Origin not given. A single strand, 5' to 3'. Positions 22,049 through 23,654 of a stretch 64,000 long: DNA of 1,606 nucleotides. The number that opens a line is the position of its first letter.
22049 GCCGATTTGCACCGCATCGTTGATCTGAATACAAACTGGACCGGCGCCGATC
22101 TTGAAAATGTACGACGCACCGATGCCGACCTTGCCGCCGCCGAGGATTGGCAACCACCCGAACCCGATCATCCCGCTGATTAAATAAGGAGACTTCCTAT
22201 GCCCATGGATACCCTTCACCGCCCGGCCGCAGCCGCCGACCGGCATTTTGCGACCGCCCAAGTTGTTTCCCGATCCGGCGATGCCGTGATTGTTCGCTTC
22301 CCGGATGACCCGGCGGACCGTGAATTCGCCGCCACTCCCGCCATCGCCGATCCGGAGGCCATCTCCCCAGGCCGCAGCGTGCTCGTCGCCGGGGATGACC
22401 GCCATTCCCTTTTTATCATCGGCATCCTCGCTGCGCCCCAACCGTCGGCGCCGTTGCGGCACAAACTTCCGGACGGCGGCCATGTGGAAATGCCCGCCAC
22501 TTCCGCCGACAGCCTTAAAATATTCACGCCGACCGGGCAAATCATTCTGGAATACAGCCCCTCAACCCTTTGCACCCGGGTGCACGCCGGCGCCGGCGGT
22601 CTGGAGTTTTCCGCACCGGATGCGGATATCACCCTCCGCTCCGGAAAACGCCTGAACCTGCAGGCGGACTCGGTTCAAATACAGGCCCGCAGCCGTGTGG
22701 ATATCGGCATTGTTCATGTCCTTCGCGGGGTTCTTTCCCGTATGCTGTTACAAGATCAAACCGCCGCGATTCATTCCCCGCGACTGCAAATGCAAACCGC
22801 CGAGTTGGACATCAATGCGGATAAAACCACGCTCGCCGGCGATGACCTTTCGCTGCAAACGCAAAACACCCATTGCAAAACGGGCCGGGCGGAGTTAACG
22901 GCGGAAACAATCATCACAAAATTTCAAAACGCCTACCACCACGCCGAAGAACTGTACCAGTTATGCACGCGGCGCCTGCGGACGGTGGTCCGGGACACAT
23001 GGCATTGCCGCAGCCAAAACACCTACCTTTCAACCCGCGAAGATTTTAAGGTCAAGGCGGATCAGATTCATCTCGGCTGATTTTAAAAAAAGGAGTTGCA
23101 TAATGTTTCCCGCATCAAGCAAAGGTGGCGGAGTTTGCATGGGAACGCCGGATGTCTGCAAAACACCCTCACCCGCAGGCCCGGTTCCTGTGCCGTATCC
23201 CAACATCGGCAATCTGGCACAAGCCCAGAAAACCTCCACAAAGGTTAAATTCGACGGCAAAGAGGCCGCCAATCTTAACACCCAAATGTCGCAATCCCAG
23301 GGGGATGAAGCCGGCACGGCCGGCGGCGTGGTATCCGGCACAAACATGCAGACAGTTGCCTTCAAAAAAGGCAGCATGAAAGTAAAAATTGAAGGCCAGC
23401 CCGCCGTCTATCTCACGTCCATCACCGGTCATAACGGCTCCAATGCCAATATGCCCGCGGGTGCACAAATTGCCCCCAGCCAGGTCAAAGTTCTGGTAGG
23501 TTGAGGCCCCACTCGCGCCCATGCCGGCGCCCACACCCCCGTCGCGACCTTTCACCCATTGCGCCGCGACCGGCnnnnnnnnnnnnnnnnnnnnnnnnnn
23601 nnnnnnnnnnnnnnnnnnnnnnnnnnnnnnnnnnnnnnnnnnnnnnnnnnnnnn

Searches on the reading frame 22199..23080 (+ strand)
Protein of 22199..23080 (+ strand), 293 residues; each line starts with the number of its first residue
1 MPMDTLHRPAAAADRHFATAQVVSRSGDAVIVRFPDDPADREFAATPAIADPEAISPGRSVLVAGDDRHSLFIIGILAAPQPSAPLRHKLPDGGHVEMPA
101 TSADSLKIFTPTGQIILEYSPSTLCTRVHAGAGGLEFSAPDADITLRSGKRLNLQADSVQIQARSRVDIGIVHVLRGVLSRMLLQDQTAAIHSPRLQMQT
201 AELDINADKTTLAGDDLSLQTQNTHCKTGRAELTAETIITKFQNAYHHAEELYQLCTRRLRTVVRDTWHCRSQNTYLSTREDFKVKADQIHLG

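Call 6: search_protein_families(library=pfam, proteins=[window:22199-23080:+], max_evalue=0.01)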
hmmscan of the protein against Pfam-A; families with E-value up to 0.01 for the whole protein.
window:22199-23080:+ (293 aa): 1 family
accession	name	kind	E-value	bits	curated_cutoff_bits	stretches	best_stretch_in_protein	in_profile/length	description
PF12059.13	DUF3540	-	4.2e-18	66.4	27.9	1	185-293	91-199/199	Protein of unknown function (DUF3540)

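Call 31: search_solved_structures(query=window:22199-23077:+, max_evalue=10)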
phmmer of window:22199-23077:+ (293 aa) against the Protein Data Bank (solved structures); distinct sequences matched with E-value up to 10: 8.
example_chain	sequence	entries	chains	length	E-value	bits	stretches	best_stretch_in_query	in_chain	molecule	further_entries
1hlu_P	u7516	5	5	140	0.13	14.9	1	27-102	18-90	PROFILIN | Profilin-1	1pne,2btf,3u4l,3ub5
4x1m_A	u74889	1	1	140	0.28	13.8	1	27-117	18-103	Profilin-1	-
4x25_A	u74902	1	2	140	0.41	13.3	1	27-101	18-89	Profilin-1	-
1cjf_A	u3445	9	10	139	0.45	13.1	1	27-101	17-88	PROTEIN (HUMAN PLATELET PROFILIN) | PROFILIN | PROFILIN I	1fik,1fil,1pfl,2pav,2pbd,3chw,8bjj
4x1l_A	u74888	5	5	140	0.45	13.1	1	27-101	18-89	Profilin-1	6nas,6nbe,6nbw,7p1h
1awi_A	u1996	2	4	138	0.45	13.1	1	27-101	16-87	PROFILIN | PROTEIN (PROFILIN)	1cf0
8rty_P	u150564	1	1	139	1.3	11.7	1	27-101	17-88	Profilin-1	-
4cgk_A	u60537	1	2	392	2.5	10.7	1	178-237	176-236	SECRETED 45 KDA PROTEIN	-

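Call 33: find_homologous_proteins(query=window:22199-23077:+)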
Query window:22199-23077:+ (293 aa): 18 proteins with E <= 0.001 among 3399 candidates.
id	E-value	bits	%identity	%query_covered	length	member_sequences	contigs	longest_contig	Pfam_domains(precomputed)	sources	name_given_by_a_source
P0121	5.8e-190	647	100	100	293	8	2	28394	PF12059.14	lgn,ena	-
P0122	4.7e-76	274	47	100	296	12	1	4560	PF12059.14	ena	-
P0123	5.4e-76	274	46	100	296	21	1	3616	PF12059.14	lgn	-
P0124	9.6e-76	273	46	95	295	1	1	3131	PF12059.14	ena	-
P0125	3.1e-75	271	45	96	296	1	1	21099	PF12059.14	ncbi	-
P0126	3.3e-75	271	45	96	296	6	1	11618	PF12059.14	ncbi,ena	-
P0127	1.7e-74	269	46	100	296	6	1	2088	PF12059.14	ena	-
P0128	2.2e-74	268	45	100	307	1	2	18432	PF12059.14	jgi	jgi:hypothetical protein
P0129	4.2e-74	267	46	96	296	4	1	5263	PF12059.14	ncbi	-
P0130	1.1e-73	266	45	100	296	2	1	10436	PF12059.14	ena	-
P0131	4.6e-73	264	45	96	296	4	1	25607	PF12059.14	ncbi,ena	-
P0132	1.4e-72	262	45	96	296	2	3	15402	PF12059.14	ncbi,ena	-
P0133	3.1e-68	248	42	100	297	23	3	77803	PF12059.14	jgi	-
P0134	8.3e-68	247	42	98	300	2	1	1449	PF12059.14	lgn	-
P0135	2.3e-45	173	50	57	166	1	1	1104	PF12059.14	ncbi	-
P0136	9.0e-36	142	35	95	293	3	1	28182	PF12059.14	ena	-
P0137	5.1e-25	106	29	100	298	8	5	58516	PF12059.14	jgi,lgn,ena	-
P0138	7.2e-24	103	31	97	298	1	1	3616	PF12059.14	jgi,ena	-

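Call 37: find_encoding_contigs(protein=P0121, flank=10000, max_places=3)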
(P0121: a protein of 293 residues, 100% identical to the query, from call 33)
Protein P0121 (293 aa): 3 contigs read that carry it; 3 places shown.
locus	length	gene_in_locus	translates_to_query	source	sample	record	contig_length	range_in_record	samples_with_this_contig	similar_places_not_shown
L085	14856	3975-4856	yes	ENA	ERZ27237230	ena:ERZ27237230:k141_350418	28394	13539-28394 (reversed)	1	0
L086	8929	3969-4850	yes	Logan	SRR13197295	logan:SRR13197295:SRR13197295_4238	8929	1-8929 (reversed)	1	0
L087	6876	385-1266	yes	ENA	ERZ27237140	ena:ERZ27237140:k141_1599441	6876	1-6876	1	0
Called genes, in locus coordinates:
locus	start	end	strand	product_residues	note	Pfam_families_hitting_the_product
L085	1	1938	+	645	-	?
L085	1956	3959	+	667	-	-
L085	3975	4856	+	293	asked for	PF12059:DUF3540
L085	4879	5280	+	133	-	PF13665:Tox-PAAR-like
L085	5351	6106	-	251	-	PF03692:CxxCxxCC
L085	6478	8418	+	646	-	-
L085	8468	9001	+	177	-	-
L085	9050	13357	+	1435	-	-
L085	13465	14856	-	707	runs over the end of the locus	PF13520:AA_permease_2, PF00582:Usp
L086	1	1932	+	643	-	?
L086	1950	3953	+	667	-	-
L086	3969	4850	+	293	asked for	PF12059:DUF3540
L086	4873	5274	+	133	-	PF13665:Tox-PAAR-like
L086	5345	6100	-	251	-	PF03692:CxxCxxCC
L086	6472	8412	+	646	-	-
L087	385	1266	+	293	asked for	PF12059:DUF3540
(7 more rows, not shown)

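Call 44: predict_structure(alignment_id=A2)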
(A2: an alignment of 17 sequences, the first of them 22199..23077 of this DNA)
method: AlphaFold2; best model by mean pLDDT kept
length: 293 residues; sequences in the alignment: 17
mean_pLDDT: 68.5   pTM: 0.37
mean pLDDT of the five models: 68.5, 66.8, 64.7, 62.1, 52.4
residues with pLDDT >= 90: 10; 70-90: 153; 50-70: 67; < 50: 63
segments of 3 or more residues with pLDDT < 50: 1-14, 222-232, 234-269
pLDDT, mean of each block of 10 residues (from residue 1): 33 62 85 81 87 83 80 77 71 83 81 88 82 71 81 81 83 83 78 72 60 57 47 42 39 43 46 56 61 51
secondary structure, 60 per line:
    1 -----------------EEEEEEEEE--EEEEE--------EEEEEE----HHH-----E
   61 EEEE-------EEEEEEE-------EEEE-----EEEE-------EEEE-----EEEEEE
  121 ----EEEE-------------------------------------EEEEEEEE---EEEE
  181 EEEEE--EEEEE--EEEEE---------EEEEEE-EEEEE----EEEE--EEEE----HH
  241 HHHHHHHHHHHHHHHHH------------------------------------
elements in order: E18-26 E29-33 E42-47 E60-64 E72-78 E86-89 E95-98 E106-109 E115-120 E125-128 E166-173 E177-185 E188-192 E195-199 E209-214 E216-220 E225-228 E231-234 H239-257

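Call 64: search_protein_families(library=ncbifam, proteins=[window:22199-23080:+], max_evalue=0.1)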
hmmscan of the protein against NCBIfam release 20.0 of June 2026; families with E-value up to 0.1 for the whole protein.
window:22199-23080:+ (293 aa): 0 families

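Call 76: search_protein_representatives(alignment_id=A2)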
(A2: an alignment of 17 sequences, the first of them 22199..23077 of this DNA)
Query: 17 sequences, 296 profile positions. Proteins with E-value up to 0.001 (for the whole library): 2114; up to 1e-10: 1056; up to 1e-30: 337. The best 150 are listed.
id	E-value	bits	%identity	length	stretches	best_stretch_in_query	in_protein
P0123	4.5e-147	505.4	-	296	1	1-296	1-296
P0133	1.2e-125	435.2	-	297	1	1-296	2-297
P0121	3.1e-117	407.5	-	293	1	1-296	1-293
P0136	1.1e-106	372.9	-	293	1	1-296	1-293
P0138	1.3e-104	366.1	-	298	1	1-296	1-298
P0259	1.0e-84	300.7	-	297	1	4-296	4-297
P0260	9.4e-84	297.6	-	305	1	1-296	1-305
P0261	6.8e-83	294.8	-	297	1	5-296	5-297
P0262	8.7e-83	294.4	-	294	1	10-296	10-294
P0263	1.7e-82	293.4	-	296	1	3-296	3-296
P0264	7.7e-82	291.3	-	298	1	4-296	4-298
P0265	1.6e-79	283.7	-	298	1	1-296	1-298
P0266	1.5e-78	280.5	-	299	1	12-296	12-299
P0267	3.7e-78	279.2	-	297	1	10-296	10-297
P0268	6.1e-78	278.5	-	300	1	6-296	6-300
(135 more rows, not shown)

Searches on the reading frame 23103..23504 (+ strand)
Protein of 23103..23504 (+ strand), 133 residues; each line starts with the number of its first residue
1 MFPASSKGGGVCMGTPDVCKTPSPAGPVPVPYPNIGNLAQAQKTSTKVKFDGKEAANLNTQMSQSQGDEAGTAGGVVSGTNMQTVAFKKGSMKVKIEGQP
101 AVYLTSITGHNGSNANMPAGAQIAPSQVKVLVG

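Call 6: search_protein_families(library=pfam, proteins=[window:23103-23504:+], max_evalue=0.01)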
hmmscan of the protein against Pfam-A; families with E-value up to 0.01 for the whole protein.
window:23103-23504:+ (133 aa): 1 family
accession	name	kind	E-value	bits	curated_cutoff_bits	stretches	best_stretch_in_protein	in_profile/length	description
PF13665.11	Tox-PAAR-like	-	6.7e-38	129.6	31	1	11-115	2-106/108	Toxin PAAR-like domain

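Call 32: search_solved_structures(query=window:23103-23501:+, max_evalue=1)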
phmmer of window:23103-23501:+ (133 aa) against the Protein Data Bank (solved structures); distinct sequences matched with E-value up to 1: 9.
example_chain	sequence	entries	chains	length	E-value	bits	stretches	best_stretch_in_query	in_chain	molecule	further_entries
2ymu_A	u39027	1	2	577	3.2e-11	46.8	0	56-114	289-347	WD-40 REPEAT PROTEIN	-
8qjc_A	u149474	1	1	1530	2.6e-07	34.2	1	13-82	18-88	T6SS-associated Rhs core and toxin domain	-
7bid_A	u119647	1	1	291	1.3e-06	31.8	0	57-116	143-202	v31WRAP-T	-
7bie_A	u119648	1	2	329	6.5e-06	29.6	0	56-116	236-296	nvWRAP-T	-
7bif_A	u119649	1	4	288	1.2e-05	28.8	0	57-116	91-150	v22WRAP-T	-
7big_A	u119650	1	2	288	3.5e-05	27.3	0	56-116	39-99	v13WRAP-T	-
6r60_A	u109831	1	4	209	0.00022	24.7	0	57-114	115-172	WD-40 repeat protein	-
6r5y_A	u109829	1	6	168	0.0043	20.5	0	57-114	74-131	WD-40 repeat protein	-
6r5z_A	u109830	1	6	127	0.11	16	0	57-114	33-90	9-bladed beta-propeller formed by three 3-bladed fragments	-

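Call 64: search_protein_families(library=ncbifam, proteins=[window:23103-23504:+], max_evalue=0.1)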
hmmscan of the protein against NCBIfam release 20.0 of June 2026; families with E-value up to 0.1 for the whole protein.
window:23103-23504:+ (133 aa): 0 families
